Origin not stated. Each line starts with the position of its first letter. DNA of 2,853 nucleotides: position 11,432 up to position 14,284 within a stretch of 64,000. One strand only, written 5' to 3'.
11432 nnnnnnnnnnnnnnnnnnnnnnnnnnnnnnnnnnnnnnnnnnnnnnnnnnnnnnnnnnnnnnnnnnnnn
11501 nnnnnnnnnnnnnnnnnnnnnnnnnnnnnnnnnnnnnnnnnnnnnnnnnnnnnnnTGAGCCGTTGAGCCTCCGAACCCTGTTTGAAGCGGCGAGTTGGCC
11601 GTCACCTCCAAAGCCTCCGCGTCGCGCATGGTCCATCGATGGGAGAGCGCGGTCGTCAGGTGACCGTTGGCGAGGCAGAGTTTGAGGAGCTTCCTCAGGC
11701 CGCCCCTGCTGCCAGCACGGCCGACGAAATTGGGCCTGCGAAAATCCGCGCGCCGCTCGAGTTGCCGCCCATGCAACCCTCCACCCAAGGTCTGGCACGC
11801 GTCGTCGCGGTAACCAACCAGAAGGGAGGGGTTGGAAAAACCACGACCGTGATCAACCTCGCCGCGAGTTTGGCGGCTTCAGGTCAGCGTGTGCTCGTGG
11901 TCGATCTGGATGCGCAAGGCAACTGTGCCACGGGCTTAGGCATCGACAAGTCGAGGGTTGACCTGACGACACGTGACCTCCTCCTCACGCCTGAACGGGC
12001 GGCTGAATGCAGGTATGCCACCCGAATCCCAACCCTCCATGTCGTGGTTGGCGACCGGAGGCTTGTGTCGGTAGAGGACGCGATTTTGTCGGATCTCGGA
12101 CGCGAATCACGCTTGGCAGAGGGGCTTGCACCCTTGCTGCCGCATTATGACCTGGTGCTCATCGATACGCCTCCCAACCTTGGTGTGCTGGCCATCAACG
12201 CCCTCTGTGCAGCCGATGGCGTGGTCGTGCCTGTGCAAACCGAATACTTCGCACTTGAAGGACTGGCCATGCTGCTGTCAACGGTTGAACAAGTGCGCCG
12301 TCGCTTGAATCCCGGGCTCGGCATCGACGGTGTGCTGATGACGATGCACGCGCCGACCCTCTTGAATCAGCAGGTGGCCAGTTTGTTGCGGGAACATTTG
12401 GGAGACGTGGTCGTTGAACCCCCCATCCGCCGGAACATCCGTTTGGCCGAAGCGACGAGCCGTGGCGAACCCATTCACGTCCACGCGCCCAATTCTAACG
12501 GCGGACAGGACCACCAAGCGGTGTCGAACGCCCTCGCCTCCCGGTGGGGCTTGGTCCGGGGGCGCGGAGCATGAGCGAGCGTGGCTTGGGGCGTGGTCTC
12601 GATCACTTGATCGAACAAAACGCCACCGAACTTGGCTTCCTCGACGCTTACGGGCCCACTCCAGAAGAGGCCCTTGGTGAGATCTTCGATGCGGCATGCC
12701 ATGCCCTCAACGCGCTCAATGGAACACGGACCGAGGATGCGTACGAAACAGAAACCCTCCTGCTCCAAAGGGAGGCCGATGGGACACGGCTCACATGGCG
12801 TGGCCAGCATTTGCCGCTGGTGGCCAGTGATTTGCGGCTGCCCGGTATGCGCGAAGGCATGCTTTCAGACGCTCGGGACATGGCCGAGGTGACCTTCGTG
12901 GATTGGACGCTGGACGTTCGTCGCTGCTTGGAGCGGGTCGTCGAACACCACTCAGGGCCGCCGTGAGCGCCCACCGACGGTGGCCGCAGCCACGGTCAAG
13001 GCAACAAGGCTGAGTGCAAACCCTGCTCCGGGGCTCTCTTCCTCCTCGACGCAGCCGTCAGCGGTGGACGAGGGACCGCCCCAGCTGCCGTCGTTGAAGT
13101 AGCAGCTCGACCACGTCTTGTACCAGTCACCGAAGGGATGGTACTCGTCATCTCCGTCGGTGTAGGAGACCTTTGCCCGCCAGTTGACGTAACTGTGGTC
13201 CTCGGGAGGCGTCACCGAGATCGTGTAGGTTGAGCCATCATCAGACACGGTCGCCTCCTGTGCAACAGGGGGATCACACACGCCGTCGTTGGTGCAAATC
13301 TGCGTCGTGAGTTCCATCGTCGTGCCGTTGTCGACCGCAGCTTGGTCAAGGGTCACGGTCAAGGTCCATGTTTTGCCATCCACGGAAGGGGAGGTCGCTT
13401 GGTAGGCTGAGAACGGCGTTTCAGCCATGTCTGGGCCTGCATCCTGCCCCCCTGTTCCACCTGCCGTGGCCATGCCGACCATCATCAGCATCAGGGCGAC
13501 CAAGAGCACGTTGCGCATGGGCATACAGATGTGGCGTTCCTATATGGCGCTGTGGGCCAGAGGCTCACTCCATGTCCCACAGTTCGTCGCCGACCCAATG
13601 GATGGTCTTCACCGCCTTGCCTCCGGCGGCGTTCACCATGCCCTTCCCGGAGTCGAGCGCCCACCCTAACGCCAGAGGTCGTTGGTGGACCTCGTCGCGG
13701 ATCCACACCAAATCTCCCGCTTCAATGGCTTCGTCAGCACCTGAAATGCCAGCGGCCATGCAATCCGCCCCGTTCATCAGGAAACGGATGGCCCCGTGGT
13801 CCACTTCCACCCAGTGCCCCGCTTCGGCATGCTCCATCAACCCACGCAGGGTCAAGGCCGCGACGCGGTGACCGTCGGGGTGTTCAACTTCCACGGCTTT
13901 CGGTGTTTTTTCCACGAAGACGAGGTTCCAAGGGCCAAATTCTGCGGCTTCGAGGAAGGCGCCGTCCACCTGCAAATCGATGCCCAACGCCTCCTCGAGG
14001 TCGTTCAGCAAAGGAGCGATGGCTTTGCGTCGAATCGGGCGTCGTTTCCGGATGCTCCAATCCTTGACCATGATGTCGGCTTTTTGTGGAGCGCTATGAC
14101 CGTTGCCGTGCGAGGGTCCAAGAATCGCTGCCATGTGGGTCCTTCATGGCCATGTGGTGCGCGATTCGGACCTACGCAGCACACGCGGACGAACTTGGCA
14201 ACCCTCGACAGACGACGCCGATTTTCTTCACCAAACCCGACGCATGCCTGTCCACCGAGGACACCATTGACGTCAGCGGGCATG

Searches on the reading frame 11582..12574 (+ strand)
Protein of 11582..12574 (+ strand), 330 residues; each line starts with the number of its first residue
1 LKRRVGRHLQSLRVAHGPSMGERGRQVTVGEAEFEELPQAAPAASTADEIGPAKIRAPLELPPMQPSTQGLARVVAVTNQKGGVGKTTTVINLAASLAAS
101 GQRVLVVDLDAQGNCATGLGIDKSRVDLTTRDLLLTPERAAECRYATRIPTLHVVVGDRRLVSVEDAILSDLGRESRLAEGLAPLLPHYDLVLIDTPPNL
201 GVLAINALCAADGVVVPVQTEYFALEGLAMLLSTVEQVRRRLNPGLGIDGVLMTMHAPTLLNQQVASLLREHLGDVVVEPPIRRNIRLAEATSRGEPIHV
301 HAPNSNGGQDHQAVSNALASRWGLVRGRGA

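Call 32: search_protein_families(library=ncbifam, proteins=[window:11582-12574:+], max_evalue=0.1)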
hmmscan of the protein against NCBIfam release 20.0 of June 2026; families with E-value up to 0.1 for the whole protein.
window:11582-12574:+ (330 aa): 38 families (the best 25 are shown)
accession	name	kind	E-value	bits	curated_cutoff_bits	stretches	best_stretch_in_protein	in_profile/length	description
NF041546.1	ParA_partition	equivalog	2.6e-28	99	180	2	74-116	1-43/203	ParA family partition ATPase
TIGR03453.1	partition_RepA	equivalog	8.8e-26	90.6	348.45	1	72-291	104-343/387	plasmid partitioning protein RepA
TIGR03371.1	cellulose_yhjQ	equivalog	2.9e-22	79.4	157.85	1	73-319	2-242/246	cellulose biosynthesis protein BcsQ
NF010443.0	PRK13869.1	subfamily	1.3e-21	76.9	446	1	68-287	118-356/405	plasmid-partitioning protein RepA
TIGR01969.1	minD_arch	subfamily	1.7e-17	63.5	201.75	1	73-319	1-231/251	cell division ATPase MinD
NF041283.1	PrgP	equivalog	3.9e-15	55.9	400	1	72-237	2-172/297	ParA superfamily DNA segregation protein PrgP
TIGR01968.1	minD_bact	equivalog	2.2e-13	50.2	212.9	1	72-315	1-233/261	septum site-determining protein MinD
NF010259.0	PRK13705.1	equivalog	5.6e-13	48.6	725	1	72-225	106-271/388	plasmid-partitioning protein SopA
TIGR01007.1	eps_fam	subfamily_domain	1.7e-10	40.8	108.05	1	72-203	17-141/204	polysaccharide biosynthesis tyrosine autokinase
NF008669.0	PRK11670.1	equivalog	5.6e-10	38.6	348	1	65-123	100-159/369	iron-sulfur cluster carrier protein ApbC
TIGR03018.1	pepcterm_TyrKin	hypoth_equivalog_domain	1e-09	38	230.65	1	66-236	29-197/207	XrtA-associated tyrosine autokinase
NF008568.0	PRK11519.1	equivalog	3.1e-09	35.6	1068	1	73-206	527-653/720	tyrosine-protein kinase Wzc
NF047398.1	AAA_KGGVGR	domain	3.6e-09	37.2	90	1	73-110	3-40/190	KGGVGR-motif variant AAA ATPase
NF009701.0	PRK13230.1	subfamily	5.2e-08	32.2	350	1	80-121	8-49/291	nitrogenase reductase-like protein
NF041136.1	MrpORP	equivalog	2.6e-07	30.2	450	1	72-130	5-64/365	iron-sulfur cluster carrier protein MrpORP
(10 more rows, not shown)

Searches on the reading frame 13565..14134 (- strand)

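Call 32: search_protein_families(library=ncbifam, proteins=[window:13565-14134:-], max_evalue=0.1)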
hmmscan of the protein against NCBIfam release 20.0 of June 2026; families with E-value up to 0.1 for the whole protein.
window:13565-14134:- (189 aa): 12 families
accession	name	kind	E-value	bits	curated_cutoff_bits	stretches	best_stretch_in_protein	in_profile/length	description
NF011153.0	PRK14560.1-4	equivalog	1.4e-39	135.6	169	1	27-189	2-161/162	putative RNA-binding protein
TIGR03684.1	arCOG00985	hypoth_equivalog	9.7e-35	119.7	120.6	1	31-188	1-154/154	arCOG04150 universal archaeal PUA-domain protein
NF011154.0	PRK14560.1-6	equivalog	7.6e-30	104.2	224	1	28-188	3-157/159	putative RNA-binding protein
NF011152.0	PRK14560.1-3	equivalog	2.5e-29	102.2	249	1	26-189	4-164/165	putative RNA-binding protein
TIGR00451.1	unchar_dom_2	domain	1.5e-24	86.3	27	1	92-183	16-107/107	uncharacterized domain 2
NF011151.0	PRK14560.1-2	equivalog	5.9e-23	81.6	291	1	107-188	88-169/172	putative RNA-binding protein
NF011150.0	PRK14560.1-1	equivalog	1.1e-09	38.3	217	1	95-188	58-150/155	putative RNA-binding protein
NF010368.0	PRK13795.1-3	equivalog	4.4e-08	31.8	588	1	100-181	123-202/635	hypothetical protein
NF040592.1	tRNA_mod_ArcS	equivalog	3.8e-07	29.1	440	1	91-178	491-573/575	archaeosine synthase subunit alpha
NF010367.0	PRK13795.1-2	equivalog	5.9e-07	28.3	456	1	102-179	123-198/584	hypothetical protein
NF010369.0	PRK13795.1-4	equivalog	0.00072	17.9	1086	1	107-167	135-194/633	hypothetical protein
NF003280.0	PRK04270.1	equivalog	0.0025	16.6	242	1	108-177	236-304/323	RNA-guided pseudouridylation complex pseudouridine synthase subunit Cbf5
